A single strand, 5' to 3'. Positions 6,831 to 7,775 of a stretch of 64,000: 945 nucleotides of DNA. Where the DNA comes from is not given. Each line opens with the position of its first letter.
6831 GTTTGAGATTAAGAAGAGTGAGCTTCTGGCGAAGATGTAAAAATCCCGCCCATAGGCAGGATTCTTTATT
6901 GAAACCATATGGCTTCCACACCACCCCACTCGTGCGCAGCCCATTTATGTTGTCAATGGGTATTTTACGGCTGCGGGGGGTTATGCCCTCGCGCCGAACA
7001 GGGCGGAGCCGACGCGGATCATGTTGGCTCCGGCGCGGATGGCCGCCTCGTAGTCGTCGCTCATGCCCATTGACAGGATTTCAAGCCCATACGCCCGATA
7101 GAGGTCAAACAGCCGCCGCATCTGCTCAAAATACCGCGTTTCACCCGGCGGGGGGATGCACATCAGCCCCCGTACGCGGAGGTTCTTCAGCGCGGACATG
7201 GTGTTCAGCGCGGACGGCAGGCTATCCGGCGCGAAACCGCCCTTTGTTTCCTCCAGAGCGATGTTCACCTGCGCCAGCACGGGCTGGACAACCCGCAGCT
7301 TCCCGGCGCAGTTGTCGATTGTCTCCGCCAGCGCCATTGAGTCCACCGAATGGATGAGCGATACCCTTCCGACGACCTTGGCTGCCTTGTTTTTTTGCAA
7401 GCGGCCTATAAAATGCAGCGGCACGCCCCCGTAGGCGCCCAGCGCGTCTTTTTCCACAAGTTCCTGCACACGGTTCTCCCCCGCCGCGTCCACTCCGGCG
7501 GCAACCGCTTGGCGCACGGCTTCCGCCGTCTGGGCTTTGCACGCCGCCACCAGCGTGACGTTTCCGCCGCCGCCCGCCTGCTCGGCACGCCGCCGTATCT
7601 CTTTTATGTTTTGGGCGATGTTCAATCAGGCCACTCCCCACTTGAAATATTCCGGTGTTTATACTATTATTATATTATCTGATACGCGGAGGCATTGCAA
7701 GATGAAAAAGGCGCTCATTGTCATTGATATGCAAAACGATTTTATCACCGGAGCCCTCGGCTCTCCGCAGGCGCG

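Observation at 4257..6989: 2.7-kb AT-rich island bracketed by a perfect 21-bp direct repeat at the yggS 3' end, with no recognisable recombinase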

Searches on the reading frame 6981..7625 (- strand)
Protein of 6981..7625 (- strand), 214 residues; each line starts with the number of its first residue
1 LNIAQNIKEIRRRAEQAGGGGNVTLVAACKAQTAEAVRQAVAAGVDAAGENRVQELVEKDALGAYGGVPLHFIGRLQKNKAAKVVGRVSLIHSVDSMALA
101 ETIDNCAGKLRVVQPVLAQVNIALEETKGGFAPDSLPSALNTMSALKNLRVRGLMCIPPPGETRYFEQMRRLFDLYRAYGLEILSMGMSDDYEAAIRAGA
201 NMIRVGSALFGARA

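Call 15: search_protein_families(library=pfam, proteins=[window:6984-7625:-], max_evalue=1)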
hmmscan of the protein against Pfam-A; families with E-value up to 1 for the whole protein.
window:6984-7625:- (214 aa): 1 family
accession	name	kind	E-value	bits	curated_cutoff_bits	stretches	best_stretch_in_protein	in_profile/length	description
PF01168.26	Ala_racemase_N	-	4.7e-21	75.9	24.1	1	2-213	5-219/220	Alanine racemase, N-terminal domain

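Call 16: search_protein_families(library=ncbifam, proteins=[window:6984-7625:-], max_evalue=1)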
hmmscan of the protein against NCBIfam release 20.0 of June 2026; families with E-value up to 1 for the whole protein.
window:6984-7625:- (214 aa): 3 families
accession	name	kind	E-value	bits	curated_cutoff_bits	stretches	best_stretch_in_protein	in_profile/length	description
TIGR00044.1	TIGR00044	hypoth_equivalog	3.9e-50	170.6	106.25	1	11-213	16-229/229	YggS family pyridoxal phosphate-dependent enzyme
NF040742.1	racem_Orr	exception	0.0043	16.1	480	1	2-154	10-154/351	ornithine racemase Orr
NF041011.1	dihydoor_dh_Arch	equivalog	0.021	14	330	1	170-209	212-254/289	dihydroorotate dehydrogenase PyrD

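Call 17: find_encoding_contigs(protein=window:6981-7625:-, flank=10000, max_places=10)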
Protein window:6981-7625:- (214 aa): 2 contigs read that carry it; 1 place shown.
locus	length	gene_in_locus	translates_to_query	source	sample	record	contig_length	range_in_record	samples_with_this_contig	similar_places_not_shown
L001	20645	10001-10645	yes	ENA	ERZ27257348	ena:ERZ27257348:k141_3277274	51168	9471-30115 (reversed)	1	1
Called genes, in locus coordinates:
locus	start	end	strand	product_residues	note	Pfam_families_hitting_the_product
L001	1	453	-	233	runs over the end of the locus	PF03737:RraA-like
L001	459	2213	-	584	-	-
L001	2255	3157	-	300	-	PF00528:BPD_transp_1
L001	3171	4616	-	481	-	PF00528:BPD_transp_1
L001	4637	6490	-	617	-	PF00150:Cellulase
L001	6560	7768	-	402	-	-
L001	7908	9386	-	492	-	PF18127:NAMPT_N, PF04095:NAPRTase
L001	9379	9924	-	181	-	PF00857:Isochorismatase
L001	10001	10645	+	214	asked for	PF01168:Ala_racemase_N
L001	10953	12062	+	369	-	-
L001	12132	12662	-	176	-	-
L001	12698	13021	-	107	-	PF27000:PH_gly_zipper (weak)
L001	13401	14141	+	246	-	PF09560:Spore_YunB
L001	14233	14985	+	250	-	-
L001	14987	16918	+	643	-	PF22745:Nlig-Ia, PF01653:DNA_ligase_aden, PF03120:OB_DNA_ligase, PF03119:DNA_ligase_ZBD, PF14520:HHH_5 (weak), PF12826:HHH_2, PF00533:BRCT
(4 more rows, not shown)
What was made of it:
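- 6981..7625 (-): yggS (PLP-binding YggS family), the right flanking host gene. Its last 9 nt lie inside the repeat. calls 15, 16, 17
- A 21-bp repeat cannot bridge a k=141 assembly graph (contig name k141_..., call 17).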

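Call 23: find_homologous_proteins(query=window:6984-7625:-, max_evalue=1e-40)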
Query window:6984-7625:- (214 aa): 3669 proteins with E <= 1e-40 among 8000 candidates; the best 120 are listed.
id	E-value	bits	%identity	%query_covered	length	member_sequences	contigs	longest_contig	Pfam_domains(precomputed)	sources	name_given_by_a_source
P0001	9.7e-132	455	100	100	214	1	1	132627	PF01168.27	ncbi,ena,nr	ncbi:MAG: YggS family pyridoxal phosphate-dependent enzyme [Oscillospiraceae bacterium]|nr:YggS fami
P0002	6.2e-86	305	71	100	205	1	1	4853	PF01168.27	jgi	jgi:hypothetical protein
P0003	3.6e-82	293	66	99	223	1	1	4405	PF01168.27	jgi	jgi:hypothetical protein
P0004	4.8e-80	286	67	100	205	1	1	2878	PF01168.27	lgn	-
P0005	3.6e-78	280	64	98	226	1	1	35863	PF01168.27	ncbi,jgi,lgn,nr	ncbi:MAG: YggS family pyridoxal phosphate-dependent enzyme [Oscillospiraceae bacterium]|jgi:pyridoxa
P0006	8.5e-78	279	65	100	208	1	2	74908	PF01168.27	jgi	jgi:hypothetical protein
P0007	4.3e-77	276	64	99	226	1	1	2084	PF01168.27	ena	-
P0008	1.2e-76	275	65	99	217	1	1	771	PF01168.27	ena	-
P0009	5.6e-76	273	60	99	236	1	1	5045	PF01168.27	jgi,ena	-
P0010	1.6e-75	271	64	99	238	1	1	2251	PF01168.27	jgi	jgi:hypothetical protein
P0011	2.6e-75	271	62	100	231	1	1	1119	PF01168.27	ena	-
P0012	4.7e-75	270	68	91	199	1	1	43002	PF01168.27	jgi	jgi:hypothetical protein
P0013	1.4e-74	268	62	92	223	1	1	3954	PF01168.27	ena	-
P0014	6.9e-72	259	61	99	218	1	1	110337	PF01168.27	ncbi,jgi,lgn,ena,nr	ncbi:MAG: YggS family pyridoxal phosphate-dependent enzyme [Oscillospiraceae bacterium]|nr:YggS fami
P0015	2.1e-71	258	59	100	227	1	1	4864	PF01168.27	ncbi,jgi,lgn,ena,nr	ncbi:MAG: YggS family pyridoxal phosphate-dependent enzyme [Oscillospiraceae bacterium]|nr:YggS fami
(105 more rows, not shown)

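Call 29: find_encoding_contigs(protein=P0002, flank=5000, max_places=3)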
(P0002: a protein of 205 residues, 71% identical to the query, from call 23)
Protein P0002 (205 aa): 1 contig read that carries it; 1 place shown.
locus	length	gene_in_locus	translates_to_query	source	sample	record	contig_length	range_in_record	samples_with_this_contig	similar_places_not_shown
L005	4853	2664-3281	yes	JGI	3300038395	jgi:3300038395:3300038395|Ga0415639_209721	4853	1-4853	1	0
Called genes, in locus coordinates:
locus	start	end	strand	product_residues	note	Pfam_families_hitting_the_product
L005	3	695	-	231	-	?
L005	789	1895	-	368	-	-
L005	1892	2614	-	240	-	-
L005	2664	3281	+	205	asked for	PF01168:Ala_racemase_N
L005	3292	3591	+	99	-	PF07927:HicA_toxin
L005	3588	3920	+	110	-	PF05534:HicB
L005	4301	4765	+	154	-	PF07963:N_methyl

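Call 30: find_encoding_contigs(protein=P0006, flank=6000, max_places=3)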
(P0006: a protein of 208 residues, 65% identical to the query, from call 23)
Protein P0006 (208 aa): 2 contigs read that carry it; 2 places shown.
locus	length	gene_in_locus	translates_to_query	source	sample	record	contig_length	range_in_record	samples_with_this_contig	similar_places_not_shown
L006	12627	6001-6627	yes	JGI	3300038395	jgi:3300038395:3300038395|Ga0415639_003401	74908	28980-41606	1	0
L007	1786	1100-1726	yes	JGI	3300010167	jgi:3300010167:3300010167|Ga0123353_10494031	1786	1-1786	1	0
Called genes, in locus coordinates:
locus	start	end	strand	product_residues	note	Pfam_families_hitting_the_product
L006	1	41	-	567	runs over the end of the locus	-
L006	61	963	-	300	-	PF00528:BPD_transp_1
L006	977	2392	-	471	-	PF00528:BPD_transp_1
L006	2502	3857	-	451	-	-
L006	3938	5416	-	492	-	PF18127:NAMPT_N, PF04095:NAPRTase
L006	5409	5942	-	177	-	PF00857:Isochorismatase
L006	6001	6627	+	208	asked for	PF01168:Ala_racemase_N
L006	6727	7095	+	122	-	-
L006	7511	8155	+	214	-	PF09560:Spore_YunB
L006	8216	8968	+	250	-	-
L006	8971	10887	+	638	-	PF22745:Nlig-Ia, PF01653:DNA_ligase_aden, PF03120:OB_DNA_ligase, PF14520:HHH_5 (faint), PF12826:HHH_2, PF00533:BRCT, PF12738:PTCB-BRCT (weak)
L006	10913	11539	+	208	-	PF00081:Sod_Fe_N, PF02777:Sod_Fe_C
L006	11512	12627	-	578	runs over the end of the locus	PF07881:Fucose_iso_N1, PF07882:Fucose_iso_N2, PF02952:Fucose_iso_C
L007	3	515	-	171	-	?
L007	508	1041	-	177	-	PF00857:Isochorismatase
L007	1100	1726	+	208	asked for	PF01168:Ala_racemase_N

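Call 31: find_encoding_contigs(protein=P0012, flank=6000, max_places=3)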
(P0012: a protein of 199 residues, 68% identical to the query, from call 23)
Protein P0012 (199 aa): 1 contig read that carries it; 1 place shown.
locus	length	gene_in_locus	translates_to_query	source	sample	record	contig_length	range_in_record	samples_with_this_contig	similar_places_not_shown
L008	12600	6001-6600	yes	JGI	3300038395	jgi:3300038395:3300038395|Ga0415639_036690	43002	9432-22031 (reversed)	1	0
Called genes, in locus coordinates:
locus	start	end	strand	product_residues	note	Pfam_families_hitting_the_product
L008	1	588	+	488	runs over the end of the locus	-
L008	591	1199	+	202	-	-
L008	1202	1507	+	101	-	-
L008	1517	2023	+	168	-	PF07963:N_methyl (faint)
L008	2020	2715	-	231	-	PF03737:RraA-like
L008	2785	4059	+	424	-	PF07613:DUF1576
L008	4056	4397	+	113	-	-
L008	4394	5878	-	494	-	PF18127:NAMPT_N, PF04095:NAPRTase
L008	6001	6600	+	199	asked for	PF01168:Ala_racemase_N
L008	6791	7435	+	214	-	PF09560:Spore_YunB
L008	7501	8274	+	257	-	-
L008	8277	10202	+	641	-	PF22745:Nlig-Ia, PF01653:DNA_ligase_aden, PF03120:OB_DNA_ligase, PF03119:DNA_ligase_ZBD (weak), PF14520:HHH_5 (weak), PF12826:HHH_2, PF14520:HHH_5 (weak), PF00533:BRCT, +1 more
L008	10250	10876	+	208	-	PF00081:Sod_Fe_N, PF02777:Sod_Fe_C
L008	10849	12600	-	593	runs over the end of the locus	PF07881:Fucose_iso_N1, PF07882:Fucose_iso_N2, PF02952:Fucose_iso_C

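Call 68: find_encoding_contigs(protein=P0005, flank=5000, max_places=2)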
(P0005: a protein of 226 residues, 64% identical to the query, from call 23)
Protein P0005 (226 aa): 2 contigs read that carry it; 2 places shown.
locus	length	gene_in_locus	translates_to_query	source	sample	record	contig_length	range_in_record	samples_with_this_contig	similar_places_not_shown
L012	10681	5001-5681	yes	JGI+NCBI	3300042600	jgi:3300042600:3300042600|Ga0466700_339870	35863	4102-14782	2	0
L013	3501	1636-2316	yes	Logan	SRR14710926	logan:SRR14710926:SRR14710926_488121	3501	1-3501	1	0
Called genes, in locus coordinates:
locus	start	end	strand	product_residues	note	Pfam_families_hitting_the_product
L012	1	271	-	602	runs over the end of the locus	PF00150:Cellulase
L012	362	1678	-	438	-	-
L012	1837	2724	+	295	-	PF02311:AraC_binding, PF12833:HTH_18, PF00165:HTH_AraC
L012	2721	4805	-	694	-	PF09371:Tex_N, PF22706:Tex_central_region, PF14639:YqgF, PF16921:Tex_YqgF, PF12836:HHH_3, PF17674:HHH_9, PF00575:S1, PF23459:S1_RRP5, +1 more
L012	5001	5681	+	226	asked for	PF01168:Ala_racemase_N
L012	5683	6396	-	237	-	PF00702:Hydrolase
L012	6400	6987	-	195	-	PF10029:DUF2271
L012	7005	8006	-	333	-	PF22564:HAAS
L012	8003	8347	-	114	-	PF03551:PadR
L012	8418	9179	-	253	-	PF01636:APH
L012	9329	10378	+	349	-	-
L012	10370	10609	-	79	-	PF06135:IreB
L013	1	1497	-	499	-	?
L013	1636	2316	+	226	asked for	PF01168:Ala_racemase_N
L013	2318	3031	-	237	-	PF00702:Hydrolase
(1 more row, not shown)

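Call 69: find_encoding_contigs(protein=P0014, flank=5000, max_places=2)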
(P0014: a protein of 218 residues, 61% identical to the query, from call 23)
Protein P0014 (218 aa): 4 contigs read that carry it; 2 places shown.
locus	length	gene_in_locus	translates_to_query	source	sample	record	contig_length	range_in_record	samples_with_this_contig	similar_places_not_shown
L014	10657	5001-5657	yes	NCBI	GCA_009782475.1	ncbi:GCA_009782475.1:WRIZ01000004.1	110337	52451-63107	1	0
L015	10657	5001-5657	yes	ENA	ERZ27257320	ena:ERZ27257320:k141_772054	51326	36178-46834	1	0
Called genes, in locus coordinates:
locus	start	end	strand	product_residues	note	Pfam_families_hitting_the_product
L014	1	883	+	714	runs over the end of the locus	PF09371:Tex_N, PF22706:Tex_central_region, PF14639:YqgF, PF16921:Tex_YqgF, PF14635:HHH_7, PF12836:HHH_3, PF17674:HHH_9, PF00575:S1, +1 more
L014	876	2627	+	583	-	PF00664:ABC_membrane, PF00005:ABC_tran, PF02463:SMC_N (weak)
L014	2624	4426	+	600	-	PF00664:ABC_membrane, PF02463:SMC_N (faint), PF00005:ABC_tran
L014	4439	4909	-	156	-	PF04519:Bactofilin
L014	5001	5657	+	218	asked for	PF01168:Ala_racemase_N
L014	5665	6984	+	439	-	PF02885:Glycos_trans_3N, PF00591:Glycos_transf_3, PF07831:PYNP_C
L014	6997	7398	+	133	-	PF00383:dCMP_cyt_deam_1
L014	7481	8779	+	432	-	PF13375:RnfC_N, PF01512:Complex1_51K, PF10531:SLBB (weak), PF12838:Fer4_7 (faint), PF13237:Fer4_10 (weak)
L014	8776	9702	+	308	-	PF03116:NQR2_RnfD_RnfE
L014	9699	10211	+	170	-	PF04205:FMN_bind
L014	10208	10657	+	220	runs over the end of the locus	PF02508:Rnf-Nqr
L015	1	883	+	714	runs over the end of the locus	PF09371:Tex_N, PF22706:Tex_central_region, PF14639:YqgF, PF16921:Tex_YqgF, PF14635:HHH_7, PF12836:HHH_3, PF17674:HHH_9, PF00575:S1, +1 more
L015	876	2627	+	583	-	PF00664:ABC_membrane, PF00005:ABC_tran, PF02463:SMC_N (weak)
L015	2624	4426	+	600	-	PF00664:ABC_membrane, PF02463:SMC_N (faint), PF00005:ABC_tran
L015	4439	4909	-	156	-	PF04519:Bactofilin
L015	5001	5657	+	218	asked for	PF01168:Ala_racemase_N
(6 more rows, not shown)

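Call 102: find_related_loci(query=A3, collection=viral_contigs, flank=10000)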
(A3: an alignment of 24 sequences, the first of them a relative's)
Query A3 (214 aa) in viral_contigs; peptide patterns used: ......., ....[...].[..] (x = any residue, [..] = any of these).
55 stretches matched a pattern; 2 encode a relative of the query (tblastn E <= 1e-3); 2 distinct loci.
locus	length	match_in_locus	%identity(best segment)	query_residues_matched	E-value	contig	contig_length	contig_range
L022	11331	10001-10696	41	1-213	1e-47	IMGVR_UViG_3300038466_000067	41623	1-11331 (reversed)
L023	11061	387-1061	43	2-213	2e-41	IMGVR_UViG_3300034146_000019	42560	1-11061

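Call 107: search_protein_families(library=pfam, proteins=[L006:6727-7092:+], max_evalue=0.01)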
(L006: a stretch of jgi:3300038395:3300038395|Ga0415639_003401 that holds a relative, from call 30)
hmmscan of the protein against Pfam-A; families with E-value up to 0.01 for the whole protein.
L006:6727-7092:+ (122 aa): 0 families
